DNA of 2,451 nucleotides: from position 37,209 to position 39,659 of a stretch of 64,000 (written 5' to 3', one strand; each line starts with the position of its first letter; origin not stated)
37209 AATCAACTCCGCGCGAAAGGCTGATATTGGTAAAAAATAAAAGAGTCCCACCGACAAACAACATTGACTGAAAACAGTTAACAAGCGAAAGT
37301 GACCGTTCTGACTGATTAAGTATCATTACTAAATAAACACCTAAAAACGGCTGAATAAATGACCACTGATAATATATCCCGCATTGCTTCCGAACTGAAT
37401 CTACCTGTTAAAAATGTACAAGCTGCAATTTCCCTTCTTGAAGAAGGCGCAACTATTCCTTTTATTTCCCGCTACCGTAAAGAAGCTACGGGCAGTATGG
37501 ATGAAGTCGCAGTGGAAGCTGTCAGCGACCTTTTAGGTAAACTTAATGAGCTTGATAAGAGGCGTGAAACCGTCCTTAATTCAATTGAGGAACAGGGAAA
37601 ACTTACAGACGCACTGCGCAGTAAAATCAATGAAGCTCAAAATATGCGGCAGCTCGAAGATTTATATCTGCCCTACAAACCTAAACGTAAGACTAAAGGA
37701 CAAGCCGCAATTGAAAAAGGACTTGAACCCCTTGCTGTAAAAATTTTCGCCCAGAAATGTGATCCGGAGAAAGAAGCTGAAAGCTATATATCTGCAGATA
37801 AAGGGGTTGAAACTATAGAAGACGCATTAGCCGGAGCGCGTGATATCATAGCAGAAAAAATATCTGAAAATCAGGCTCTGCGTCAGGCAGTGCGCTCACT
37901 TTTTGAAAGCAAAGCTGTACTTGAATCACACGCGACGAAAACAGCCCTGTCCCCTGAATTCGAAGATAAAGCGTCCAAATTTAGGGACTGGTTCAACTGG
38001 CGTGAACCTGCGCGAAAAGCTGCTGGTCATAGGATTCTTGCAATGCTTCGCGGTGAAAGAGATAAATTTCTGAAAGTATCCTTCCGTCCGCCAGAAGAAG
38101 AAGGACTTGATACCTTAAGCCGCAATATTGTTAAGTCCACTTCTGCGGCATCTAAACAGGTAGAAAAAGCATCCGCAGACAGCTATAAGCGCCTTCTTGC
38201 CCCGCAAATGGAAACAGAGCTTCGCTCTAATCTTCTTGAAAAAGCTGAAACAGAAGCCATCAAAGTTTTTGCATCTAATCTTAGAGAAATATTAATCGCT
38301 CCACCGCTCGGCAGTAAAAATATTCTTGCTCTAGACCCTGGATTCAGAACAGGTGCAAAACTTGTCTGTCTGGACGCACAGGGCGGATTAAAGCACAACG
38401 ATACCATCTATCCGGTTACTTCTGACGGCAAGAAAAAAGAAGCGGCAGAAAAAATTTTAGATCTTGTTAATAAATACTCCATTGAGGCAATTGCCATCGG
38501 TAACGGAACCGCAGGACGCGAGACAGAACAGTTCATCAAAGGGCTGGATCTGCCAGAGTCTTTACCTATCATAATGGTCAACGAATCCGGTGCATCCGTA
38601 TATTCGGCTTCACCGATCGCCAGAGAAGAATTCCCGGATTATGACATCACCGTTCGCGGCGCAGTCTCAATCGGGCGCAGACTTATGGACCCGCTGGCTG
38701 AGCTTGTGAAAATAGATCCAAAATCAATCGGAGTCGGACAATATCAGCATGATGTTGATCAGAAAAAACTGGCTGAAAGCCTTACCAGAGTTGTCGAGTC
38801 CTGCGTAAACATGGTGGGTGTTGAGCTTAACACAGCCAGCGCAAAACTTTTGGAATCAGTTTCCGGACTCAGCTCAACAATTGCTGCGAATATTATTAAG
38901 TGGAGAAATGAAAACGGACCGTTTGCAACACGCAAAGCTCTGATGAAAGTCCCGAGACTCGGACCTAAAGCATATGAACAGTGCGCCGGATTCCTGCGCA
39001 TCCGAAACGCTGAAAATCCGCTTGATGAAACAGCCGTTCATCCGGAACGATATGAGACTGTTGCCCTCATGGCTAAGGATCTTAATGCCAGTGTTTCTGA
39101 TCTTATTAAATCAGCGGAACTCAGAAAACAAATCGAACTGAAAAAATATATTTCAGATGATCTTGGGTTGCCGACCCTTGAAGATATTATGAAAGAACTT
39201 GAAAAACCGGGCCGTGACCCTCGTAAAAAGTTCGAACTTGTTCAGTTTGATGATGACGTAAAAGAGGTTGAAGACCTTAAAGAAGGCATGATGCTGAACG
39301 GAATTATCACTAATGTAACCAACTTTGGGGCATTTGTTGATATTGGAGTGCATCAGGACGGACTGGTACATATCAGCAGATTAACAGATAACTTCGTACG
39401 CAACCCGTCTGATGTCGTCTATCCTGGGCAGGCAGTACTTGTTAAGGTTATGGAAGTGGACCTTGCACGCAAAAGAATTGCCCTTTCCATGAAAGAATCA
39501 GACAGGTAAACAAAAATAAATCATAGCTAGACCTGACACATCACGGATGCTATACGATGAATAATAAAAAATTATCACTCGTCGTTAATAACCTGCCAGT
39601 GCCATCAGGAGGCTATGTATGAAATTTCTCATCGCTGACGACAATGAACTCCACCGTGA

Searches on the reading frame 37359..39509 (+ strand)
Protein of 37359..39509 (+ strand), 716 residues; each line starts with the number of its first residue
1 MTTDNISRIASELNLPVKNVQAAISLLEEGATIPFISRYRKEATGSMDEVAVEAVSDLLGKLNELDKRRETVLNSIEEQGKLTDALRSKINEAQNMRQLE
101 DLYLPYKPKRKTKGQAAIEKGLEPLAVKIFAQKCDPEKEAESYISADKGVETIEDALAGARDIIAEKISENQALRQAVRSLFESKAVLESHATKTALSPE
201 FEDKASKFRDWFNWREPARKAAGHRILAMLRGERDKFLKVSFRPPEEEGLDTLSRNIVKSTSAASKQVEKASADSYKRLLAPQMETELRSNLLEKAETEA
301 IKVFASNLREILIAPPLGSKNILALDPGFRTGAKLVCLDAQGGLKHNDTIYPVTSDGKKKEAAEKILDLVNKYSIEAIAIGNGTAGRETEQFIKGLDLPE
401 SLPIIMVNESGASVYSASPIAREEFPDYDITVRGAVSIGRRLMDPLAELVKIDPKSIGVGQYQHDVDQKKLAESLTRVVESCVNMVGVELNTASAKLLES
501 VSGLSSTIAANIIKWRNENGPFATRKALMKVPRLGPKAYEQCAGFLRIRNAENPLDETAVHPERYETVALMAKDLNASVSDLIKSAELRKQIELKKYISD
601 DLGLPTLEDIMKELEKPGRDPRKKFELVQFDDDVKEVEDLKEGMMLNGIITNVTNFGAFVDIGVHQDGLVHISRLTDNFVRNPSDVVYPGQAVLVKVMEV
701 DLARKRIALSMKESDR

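Call 7: search_protein_families(library=pfam, proteins=[window:37359-39509:+], max_evalue=0.01)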
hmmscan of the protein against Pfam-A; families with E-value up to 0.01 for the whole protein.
window:37359-39509:+ (716 aa): 10 families
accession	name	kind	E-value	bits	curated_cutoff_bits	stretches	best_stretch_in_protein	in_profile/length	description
PF16921.10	Tex_YqgF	-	4.4e-45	153.6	27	1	320-442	1-125/126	Tex protein YqgF-like domain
PF22706.1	Tex_central_region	-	2.9e-35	122.3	27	1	133-304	3-178/178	Tex central region-like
PF09371.15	Tex_N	-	5.4e-28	97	32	1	5-77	3-75/75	Tex-like protein N-terminal domain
PF12836.13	HHH_3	-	1.5e-27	95.9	27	1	483-547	1-65/65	Helix-hairpin-helix motif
PF17674.7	HHH_9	-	7.6e-25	88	23.1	1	553-622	1-70/70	HHH domain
PF00575.29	S1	-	5.7e-21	75.1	22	1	640-712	2-74/74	S1 RNA binding domain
PF14635.12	HHH_7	-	4.4e-07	30.6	27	1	456-548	5-103/104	Helix-hairpin-helix motif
PF23459.1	S1_RRP5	-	5.3e-07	30.5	27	1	640-710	1-71/72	RRP5 S1 domain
PF14639.11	YqgF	-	7e-07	29.6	35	1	400-450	97-147/150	Holliday-junction resolvase-like of SPT6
PF03934.19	T2SSK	-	0.004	17.9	24.2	1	489-534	2-47/63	Type II secretion system (T2SS), protein K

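Call 8: search_protein_families(library=ncbifam, proteins=[window:37359-39509:+], max_evalue=0.01)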
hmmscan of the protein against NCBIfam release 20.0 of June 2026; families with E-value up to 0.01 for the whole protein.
window:37359-39509:+ (716 aa): 34 families (the best 25 are shown)
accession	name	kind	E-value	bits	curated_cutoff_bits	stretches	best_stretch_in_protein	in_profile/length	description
NF005208.0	PRK06676.1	equivalog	8.7e-22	77.6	368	1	638-713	274-349/391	30S ribosomal protein S1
NF005911.0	PRK07899.1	equivalog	9.7e-19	67.4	691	1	588-713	155-278/486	30S ribosomal protein S1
NF004954.0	PRK06299.1-4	equivalog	2.7e-18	65.4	727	1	633-713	182-261/560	30S ribosomal protein S1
NF004952.0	PRK06299.1-2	equivalog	4e-18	65.1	524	1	636-713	212-288/580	30S ribosomal protein S1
NF040579.1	S1_dom_CvfD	subfamily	4.7e-18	65.5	117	1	641-714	2-75/113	CvfD/Ygs/GSP13 family RNA-binding post-transcriptional regulator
NF005973.0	PRK08059.1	equivalog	5.9e-18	65.1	148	1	638-714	3-79/123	S1 domain-containing post-transcriptional regulator GSP13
NF000907.0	PRK00087.1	equivalog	4.2e-17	61.6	624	1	639-713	560-634/671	bifunctional 4-hydroxy-3-methylbut-2-enyl diphosphate reductase/30S ribosomal protein S1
NF006363.0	PRK08582.1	equivalog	4.2e-16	59.4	171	1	643-713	6-75/140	S1 domain-containing RNA-binding protein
TIGR00717.1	rpsA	equivalog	4.9e-16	58.4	577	1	636-714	181-258/516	30S ribosomal protein S1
NF004953.0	PRK06299.1-3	equivalog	5.5e-16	58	720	1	637-713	208-283/580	30S ribosomal protein S1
NF004473.0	PRK05807.1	equivalog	7.2e-16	58.8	178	1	640-714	3-75/136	S1 domain-containing RNA-binding protein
NF010379.0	PRK13806.1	equivalog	8.4e-16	57.6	648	1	636-714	285-365/491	30S ribosomal protein S1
NF004951.0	PRK06299.1-1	equivalog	2.6e-15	55.8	918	1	637-713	186-261/556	30S ribosomal protein S1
NF004955.0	PRK06299.1-5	equivalog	3.4e-15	55.3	878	1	636-713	192-268/566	30S ribosomal protein S1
NF008805.1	PRK11824.1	equivalog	8.5e-14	50.9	471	1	637-713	607-682/683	polyribonucleotide nucleotidyltransferase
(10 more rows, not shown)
